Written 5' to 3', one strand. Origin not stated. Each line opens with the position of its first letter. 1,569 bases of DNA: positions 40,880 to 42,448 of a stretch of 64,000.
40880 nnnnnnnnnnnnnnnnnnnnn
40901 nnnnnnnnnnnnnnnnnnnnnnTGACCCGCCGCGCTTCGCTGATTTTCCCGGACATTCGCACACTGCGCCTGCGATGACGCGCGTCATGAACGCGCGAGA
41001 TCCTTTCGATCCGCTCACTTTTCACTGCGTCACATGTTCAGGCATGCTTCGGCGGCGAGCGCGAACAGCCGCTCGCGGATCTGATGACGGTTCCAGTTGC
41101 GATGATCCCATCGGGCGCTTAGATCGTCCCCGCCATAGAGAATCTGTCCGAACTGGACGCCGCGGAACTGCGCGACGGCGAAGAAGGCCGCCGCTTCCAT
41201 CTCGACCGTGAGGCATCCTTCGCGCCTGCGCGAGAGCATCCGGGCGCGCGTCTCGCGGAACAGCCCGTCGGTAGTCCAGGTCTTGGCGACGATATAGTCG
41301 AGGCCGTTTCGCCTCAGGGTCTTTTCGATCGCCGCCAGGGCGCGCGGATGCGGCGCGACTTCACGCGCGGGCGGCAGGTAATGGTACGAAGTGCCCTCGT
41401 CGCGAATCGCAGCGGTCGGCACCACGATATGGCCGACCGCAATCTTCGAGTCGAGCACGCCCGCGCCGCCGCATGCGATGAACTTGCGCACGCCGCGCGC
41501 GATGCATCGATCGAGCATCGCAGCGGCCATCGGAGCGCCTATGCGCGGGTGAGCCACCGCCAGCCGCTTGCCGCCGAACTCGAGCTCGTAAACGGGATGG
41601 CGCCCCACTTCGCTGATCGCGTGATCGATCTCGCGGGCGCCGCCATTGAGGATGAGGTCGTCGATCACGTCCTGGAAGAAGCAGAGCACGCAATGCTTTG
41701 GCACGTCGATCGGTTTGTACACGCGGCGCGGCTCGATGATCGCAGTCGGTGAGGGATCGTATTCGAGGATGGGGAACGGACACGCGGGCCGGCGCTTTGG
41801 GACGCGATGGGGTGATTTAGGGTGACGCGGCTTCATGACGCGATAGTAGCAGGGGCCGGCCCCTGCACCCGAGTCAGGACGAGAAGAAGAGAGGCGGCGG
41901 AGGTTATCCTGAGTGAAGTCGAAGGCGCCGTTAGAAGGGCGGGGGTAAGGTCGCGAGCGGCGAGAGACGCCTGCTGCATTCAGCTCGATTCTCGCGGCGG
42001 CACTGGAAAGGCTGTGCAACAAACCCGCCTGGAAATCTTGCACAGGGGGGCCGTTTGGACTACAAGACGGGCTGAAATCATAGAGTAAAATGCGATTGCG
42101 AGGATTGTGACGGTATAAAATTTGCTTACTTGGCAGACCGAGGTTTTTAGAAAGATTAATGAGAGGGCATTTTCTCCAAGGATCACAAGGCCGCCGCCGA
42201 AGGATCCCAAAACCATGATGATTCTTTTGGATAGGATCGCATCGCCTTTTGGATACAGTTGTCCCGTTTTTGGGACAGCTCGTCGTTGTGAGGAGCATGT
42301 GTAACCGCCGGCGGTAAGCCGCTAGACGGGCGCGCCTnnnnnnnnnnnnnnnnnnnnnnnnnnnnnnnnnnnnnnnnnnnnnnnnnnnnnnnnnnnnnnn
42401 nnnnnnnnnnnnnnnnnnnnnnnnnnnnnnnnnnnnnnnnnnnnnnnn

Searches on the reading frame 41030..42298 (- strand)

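Call 7: search_protein_families(library=pfam, proteins=[window:41030-42298:-], max_evalue=0.01)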
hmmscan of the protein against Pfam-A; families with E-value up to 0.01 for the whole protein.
window:41030-42298:- (422 aa): 1 family
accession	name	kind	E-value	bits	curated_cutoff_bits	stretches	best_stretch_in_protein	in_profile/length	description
PF01048.26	PNP_UDP_1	-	8.5e-35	120.7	25.1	1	204-413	4-226/233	Phosphorylase superfamily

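Call 8: search_protein_families(library=ncbifam, proteins=[window:41030-42298:-], max_evalue=0.01)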
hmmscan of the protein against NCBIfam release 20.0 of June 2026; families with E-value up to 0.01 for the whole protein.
window:41030-42298:- (422 aa): 10 families
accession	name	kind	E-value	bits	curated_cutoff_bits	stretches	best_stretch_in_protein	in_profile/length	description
NF005500.0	PRK07115.1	equivalog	1.1e-19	70.8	264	1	247-387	66-207/261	AMP nucleosidase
TIGR01721.1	AMN-like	hypoth_equivalog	7e-16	58.2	307.2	1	252-388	68-206/269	AMP nucleosidase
TIGR01718.1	Uridine-psphlse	equivalog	5.3e-14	52.1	280.3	1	235-387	44-209/245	uridine phosphorylase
NF008383.0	PRK11178.1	equivalog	9.2e-10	38.2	262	1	234-344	50-160/254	uridine phosphorylase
TIGR03468.1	HpnG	hypoth_equivalog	1.5e-09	37.8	187.1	1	244-383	20-148/212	hopanoid-associated phosphorylase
NF004489.0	PRK05819.1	subfamily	3.3e-08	33.1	230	1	240-396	52-210/236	DeoD-type purine-nucleoside phosphorylase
NF009914.0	PRK13374.1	subfamily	5.3e-07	29.5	338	1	240-399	52-213/235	DeoD-type purine-nucleoside phosphorylase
TIGR00107.1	deoD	equivalog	5e-06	26.2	232.25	1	252-396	60-206/232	purine-nucleoside phosphorylase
NF004079.0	PRK05584.1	equivalog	5.6e-06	26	169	1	230-382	27-189/232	5'-methylthioadenosine/adenosylhomocysteine nucleosidase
TIGR03664.1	fut_nucase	equivalog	1.2e-05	25.2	124.7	0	234-299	25-91/228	futalosine hydrolase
